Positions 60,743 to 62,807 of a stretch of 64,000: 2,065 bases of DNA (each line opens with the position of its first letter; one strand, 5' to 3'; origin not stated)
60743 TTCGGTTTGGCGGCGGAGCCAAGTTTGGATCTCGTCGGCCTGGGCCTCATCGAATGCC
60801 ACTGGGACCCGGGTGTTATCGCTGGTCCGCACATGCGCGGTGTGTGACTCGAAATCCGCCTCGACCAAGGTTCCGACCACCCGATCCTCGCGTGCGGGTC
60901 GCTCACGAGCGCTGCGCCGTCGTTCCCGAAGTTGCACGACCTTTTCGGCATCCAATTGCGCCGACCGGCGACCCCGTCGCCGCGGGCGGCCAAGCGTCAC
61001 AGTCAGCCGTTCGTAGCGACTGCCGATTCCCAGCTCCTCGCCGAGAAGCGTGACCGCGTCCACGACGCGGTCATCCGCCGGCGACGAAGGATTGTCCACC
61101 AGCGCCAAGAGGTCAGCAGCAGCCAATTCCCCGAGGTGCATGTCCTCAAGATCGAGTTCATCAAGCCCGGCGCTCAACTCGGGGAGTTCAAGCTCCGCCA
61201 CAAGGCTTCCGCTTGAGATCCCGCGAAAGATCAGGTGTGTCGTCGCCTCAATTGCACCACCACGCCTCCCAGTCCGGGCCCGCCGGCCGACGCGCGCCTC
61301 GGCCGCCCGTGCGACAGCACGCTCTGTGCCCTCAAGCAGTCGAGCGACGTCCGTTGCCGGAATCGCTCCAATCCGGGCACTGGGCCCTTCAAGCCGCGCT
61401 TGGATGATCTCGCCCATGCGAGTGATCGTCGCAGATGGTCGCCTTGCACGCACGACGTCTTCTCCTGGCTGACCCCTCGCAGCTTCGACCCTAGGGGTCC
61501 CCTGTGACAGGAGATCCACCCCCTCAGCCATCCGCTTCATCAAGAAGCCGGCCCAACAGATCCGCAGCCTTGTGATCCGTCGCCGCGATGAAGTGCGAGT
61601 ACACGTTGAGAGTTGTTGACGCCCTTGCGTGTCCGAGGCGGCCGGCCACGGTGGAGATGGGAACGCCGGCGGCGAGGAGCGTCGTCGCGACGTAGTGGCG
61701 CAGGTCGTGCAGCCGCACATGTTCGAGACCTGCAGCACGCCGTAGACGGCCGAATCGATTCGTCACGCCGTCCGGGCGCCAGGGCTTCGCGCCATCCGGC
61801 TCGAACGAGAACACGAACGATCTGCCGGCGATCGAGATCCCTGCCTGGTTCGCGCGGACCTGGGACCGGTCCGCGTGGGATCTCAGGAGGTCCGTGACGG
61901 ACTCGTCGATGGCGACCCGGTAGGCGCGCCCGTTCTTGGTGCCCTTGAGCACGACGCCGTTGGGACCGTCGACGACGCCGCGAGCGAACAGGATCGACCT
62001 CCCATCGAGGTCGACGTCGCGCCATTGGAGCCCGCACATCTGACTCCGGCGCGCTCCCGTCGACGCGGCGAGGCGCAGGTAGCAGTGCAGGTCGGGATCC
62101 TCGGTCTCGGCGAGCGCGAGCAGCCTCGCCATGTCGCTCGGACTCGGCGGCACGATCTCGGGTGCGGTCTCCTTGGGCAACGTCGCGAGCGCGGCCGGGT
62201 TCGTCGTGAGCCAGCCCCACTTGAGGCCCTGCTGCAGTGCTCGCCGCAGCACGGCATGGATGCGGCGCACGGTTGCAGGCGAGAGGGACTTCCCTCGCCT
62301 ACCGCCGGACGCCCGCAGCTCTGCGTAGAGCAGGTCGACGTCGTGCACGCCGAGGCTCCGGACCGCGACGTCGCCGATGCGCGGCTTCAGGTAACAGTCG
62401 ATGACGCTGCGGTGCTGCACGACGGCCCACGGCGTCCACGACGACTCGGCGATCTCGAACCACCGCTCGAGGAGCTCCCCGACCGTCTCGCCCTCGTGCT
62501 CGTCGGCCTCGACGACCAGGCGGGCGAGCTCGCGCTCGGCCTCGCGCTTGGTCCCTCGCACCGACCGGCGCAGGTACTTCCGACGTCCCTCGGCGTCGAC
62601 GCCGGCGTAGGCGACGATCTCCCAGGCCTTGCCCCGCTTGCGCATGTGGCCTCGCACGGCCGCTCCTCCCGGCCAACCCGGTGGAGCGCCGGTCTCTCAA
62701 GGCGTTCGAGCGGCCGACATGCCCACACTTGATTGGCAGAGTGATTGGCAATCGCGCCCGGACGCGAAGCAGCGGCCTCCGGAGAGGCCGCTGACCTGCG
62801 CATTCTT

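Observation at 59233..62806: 3.6-kb integrase islet carrying a PIN toxin with an oversized multidomain partner: candidate new defence system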

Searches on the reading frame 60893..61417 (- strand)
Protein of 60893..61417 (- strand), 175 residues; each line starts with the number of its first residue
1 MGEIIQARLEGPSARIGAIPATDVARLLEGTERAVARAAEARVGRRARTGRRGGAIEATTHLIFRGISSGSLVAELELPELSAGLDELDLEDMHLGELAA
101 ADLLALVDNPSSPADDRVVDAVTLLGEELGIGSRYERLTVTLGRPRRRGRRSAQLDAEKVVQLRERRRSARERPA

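Call 39: predict_structure(alignment_id=A2)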
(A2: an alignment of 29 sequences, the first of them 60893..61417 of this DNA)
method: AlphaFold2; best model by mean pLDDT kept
length: 175 residues; sequences in the alignment: 29
mean_pLDDT: 90.2   pTM: 0.86
mean pLDDT of the five models: 90.2, 89.2, 88.7, 86.3, 85.9
residues with pLDDT >= 90: 119; 70-90: 43; 50-70: 13; < 50: 0
segments of 3 or more residues with pLDDT < 50: none
pLDDT, mean of each block of 10 residues (from residue 1): 93 91 96 96 84 83 88 87 63 84 97 96 98 97 90 98 96 80
secondary structure, 60 per line:
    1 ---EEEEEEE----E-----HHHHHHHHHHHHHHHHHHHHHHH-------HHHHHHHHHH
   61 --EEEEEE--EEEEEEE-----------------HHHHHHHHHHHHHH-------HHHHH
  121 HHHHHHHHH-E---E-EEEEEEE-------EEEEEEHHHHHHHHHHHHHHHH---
elements in order: E4-10 H21-43 H51-60 E63-68 E71-77 H95-108 H116-129 E137-143 E151-156 H157-172

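Call 43: fold_search(model_id=the predicted structure, library=pdb)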
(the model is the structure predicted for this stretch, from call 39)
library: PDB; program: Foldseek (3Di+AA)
matches with E <= 10: 67; with E <= 0.001: 0
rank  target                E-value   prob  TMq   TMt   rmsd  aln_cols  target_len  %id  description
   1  8bzl_B                8.4e-01  0.12  0.19  0.15   9.6        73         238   10  Human 20S Proteasome in complex with peptide activator peptide BLM42 (released 2023-12-27)
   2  7awe_C                1.4e+00  0.10  0.20  0.15   9.5        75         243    9  HUMAN IMMUNOPROTEASOME 20S PARTICLE IN COMPLEX WITH [(1R)-2-(1-benzofuran-3-yl)-1-{[(1S,2R,4R)-7-oxabicyclo[2.2.1]hept (released 2021-06-09)
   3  8ud9_C                1.9e+00  0.09  0.20  0.15   9.6        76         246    9  Structure of human constitutive 20S proteasome complexed with the inhibitor TDI-8304 (released 2023-12-20)
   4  8ypk_O                2.2e+00  0.07  0.19  0.15   9.9        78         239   13  mouse proteasome 20S subunit in complex with compound 1 (released 2024-07-31)
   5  8ji9_C                2.2e+00  0.04  0.24  0.20  11.1       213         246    9  Crystal Structure of cas7 and AcrIE10 complex (released 2024-07-24)
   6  2imh_A                2.6e+00  0.03  0.16  0.14  12.7       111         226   11  Crystal structure of protein SPO2555 from Silicibacter pomeroyi, Pfam DUF1028 (released 2006-10-17)
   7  8qyo_B                2.7e+00  0.07  0.19  0.15  10.0        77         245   10  Human proteasome 20S core particle (released 2024-02-21)
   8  9hs1_A                2.7e+00  0.04  0.20  0.10  13.5       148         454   13  Crystal structure of the Escherichia coli nucleosidase PpnN (partial alarmone form) (released 2025-11-12)
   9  8qyj_B                3.1e+00  0.03  0.24  0.20  15.9       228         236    8  Human 20S proteasome assembly structure 1 (released 2024-02-21)
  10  2gid_G                3.3e+00  0.02  0.15  0.17  13.1       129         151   12  Crystal structures of trypanosoma bruciei MRP1/MRP2 (released 2006-09-05)
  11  7b12_C                3.5e+00  0.07  0.20  0.16   9.6        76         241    9  HUMAN IMMUNOPROTEASOME 20S PARTICLE IN COMPLEX WITH [2-(3-ethylphenyl)-1-[(2S)-3-phenyl-2-[(pyrazin-2-yl)formamido]pro (released 2021-12-01)
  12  8qyl_B                3.5e+00  0.06  0.20  0.16   9.6        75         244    9  Human 20S proteasome assembly intermediate structure 2 (released 2024-02-21)
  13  8tm3_B                3.7e+00  0.06  0.18  0.14   9.3        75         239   11  Human proteasome alpha ring assembly intermediate (released 2024-10-23)
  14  9szt_I                3.7e+00  0.06  0.19  0.14  10.1        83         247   12  Co-chaperone Bag1-bound human 26S proteasome in SBAG1.2 state (released 2025-12-31)
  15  9asm_B                3.7e+00  0.02  0.11  0.09  18.1       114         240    9  Human Drosha and DGCR8 in complex with Pri-let-7f1 (released 2024-09-04)
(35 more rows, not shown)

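Call 73: fold_search(model_id=the predicted structure, library=viral)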
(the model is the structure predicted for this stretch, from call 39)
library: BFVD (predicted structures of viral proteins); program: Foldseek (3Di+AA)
matches with E <= 10: 210; with E <= 0.001: 2
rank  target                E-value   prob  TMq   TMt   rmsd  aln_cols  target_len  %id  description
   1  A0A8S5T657            6.5e-05  1.00  0.57  0.40   4.8       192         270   14  Uncharacterized protein [Myoviridae sp. ctLIM9]
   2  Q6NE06                6.9e-05  1.00  0.65  0.33   5.2       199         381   14  Uncharacterized protein [Leptospira phage LE1]
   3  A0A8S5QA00            1.3e-03  1.00  0.52  0.27   5.7       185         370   10  DUF6575 domain-containing protein [Siphoviridae sp. ctoic9]
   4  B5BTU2                2.3e-01  0.44  0.34  0.43   6.5       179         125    7  Uncharacterized protein [Ralstonia phage RSB1]
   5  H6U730                2.9e-01  0.21  0.29  0.21   6.6       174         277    8  NS2 [Infectious hypodermal and hematopoietic necrosis virus]
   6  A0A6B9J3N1            7.4e-01  0.16  0.29  0.42   6.8       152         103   10  Uncharacterized protein [Rhizobium phage RL2RES]
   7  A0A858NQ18            8.8e-01  0.13  0.19  0.30   9.6        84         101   14  Uncharacterized protein [Xanthomonas phage FoX6]
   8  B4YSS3                8.8e-01  0.11  0.27  0.16   6.5       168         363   10  NS2 protein [Infectious hypodermal and hematopoietic necrosis virus]
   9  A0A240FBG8            9.9e-01  0.11  0.26  0.30   9.5       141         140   15  ORF6 [red squirrel adenovirus 1]
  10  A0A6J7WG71            9.9e-01  0.05  0.17  0.18  17.1       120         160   11  Uncharacterized protein [uncultured Caudovirales phage]
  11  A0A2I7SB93            1.3e+00  0.07  0.24  0.26  12.2       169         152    9  (no name in the UniProt tables at hand)
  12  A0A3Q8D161            1.3e+00  0.06  0.14  0.15  14.9        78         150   14  Uncharacterized protein [Vibrio phage VVP001]
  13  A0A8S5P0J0            1.4e+00  0.05  0.14  0.27  20.9        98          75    9  Uncharacterized protein [Siphoviridae sp. ctR6G4]
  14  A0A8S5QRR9            1.5e+00  0.06  0.12  0.14  13.2        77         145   14  Uncharacterized protein [Siphoviridae sp. ct2773]
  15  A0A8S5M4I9            1.6e+00  0.08  0.29  0.32   9.0       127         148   12  Uncharacterized protein [Myoviridae sp. ct3O52]
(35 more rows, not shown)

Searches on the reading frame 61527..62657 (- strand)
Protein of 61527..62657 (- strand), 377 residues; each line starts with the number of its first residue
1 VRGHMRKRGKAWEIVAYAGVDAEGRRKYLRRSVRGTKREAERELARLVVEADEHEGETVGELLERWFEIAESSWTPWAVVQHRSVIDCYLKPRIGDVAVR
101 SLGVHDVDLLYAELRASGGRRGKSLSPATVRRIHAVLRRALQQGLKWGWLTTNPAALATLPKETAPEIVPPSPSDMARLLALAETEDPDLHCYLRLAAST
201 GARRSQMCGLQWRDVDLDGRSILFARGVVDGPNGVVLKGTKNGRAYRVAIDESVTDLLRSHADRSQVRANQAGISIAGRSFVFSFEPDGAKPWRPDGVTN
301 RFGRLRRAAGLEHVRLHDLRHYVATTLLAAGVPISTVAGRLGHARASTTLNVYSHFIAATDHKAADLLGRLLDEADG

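Call 7: search_protein_families(library=pfam, proteins=[window:61527-62657:-], max_evalue=1)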
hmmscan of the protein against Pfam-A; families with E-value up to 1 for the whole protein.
window:61527-62657:- (377 aa): 5 families
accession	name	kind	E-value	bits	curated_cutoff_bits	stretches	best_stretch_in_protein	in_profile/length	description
PF00589.27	Phage_integrase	-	6.8e-24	85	27.1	1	174-355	6-167/172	Phage integrase family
PF22022.2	Phage_int_M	-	0.005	17.5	27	1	62-145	4-84/96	Phage integrase central domain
PF14659.12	Phage_int_SAM_3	-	0.063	13.9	22.6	1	58-102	1-45/58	Phage integrase, N-terminal SAM-like domain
PF14657.12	Arm-DNA-bind_4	-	0.16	12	22.3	1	12-50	2-41/47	Arm DNA-binding domain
PF11917.13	DUF3435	-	0.17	11.2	25.8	1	190-217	28-55/418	Protein of unknown function (DUF3435)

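Call 8: search_protein_families(library=padloc, proteins=[window:61527-62657:-], max_evalue=1)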
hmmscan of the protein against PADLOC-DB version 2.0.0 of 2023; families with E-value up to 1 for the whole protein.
window:61527-62657:- (377 aa): 1 family
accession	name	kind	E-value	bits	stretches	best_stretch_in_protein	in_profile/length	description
PDLC00791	Cyclase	-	0.017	12.2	1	25-91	63-130/345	oligonucleotide-cyclase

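Call 9: search_protein_families(library=ncbifam, proteins=[window:61527-62657:-], max_evalue=1)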
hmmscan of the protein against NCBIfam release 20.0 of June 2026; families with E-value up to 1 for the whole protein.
window:61527-62657:- (377 aa): 9 families
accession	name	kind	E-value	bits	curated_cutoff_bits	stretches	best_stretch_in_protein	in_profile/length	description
NF040815.2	recomb_XerA_Arch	equivalog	3.8e-16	59.5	220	1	130-356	61-254/263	site-specific tyrosine recombinase/integron integrase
TIGR02224.1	recomb_XerC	equivalog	1.4e-14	54.2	335.15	1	122-356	58-277/295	tyrosine recombinase XerC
TIGR02225.1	recomb_XerD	equivalog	6.5e-12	45.4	329.6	1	123-356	56-274/290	site-specific tyrosine recombinase XerD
NF001399.0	PRK00283.1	subfamily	5.6e-11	42.2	279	1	122-357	65-284/300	tyrosine recombinase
TIGR02249.1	integrase_gron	subfamily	5.8e-08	32.4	265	1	309-362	253-306/315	integron integrase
NF002331.0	PRK01287.1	subfamily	3.4e-07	29.6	371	1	122-355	92-311/365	site-specific tyrosine recombinase XerC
NF011946.0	PRK15417.1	equivalog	8e-07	28.5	435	1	309-359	268-318/337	integron integrase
NF003462.0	PRK05084.1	equivalog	0.00029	19.7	267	1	314-367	303-355/360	tyrosine recombinase XerS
NF007246.0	PRK09692.1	domain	0.031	12.9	434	1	40-220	88-265/413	integrase domain-containing protein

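Call 22: search_protein_families(library=phrogs, proteins=[window:61527-62657:-], max_evalue=0.1)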
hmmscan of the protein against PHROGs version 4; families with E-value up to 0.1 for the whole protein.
window:61527-62657:- (377 aa): 11 families
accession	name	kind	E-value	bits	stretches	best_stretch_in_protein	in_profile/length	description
phrog_1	-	integration and excision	1.3e-63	217.2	1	6-374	118-453/611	integrase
phrog_216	-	integration and excision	1.1e-27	97.9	1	149-370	34-238/301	integrase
phrog_7685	-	integration and excision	7.5e-10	39.8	1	311-371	178-238/240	integrase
phrog_23783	-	integration and excision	9.4e-09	36.4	1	11-161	14-155/162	integrase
phrog_25190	-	integration and excision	1.7e-06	29.3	1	292-363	25-96/109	integrase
phrog_34557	-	integration and excision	4.4e-05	24.3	1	200-349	10-160/183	integrase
phrog_26960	-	unknown function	0.0007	20.9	1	2-102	8-114/146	-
phrog_23271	-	unknown function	0.0038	18.2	1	313-349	8-44/67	-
phrog_35951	-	unknown function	0.009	17.5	1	302-359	10-65/97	-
phrog_37709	-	unknown function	0.013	16.4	1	133-221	23-108/116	-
phrog_7244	-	integration and excision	0.062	13.5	1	130-215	139-223/263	integrase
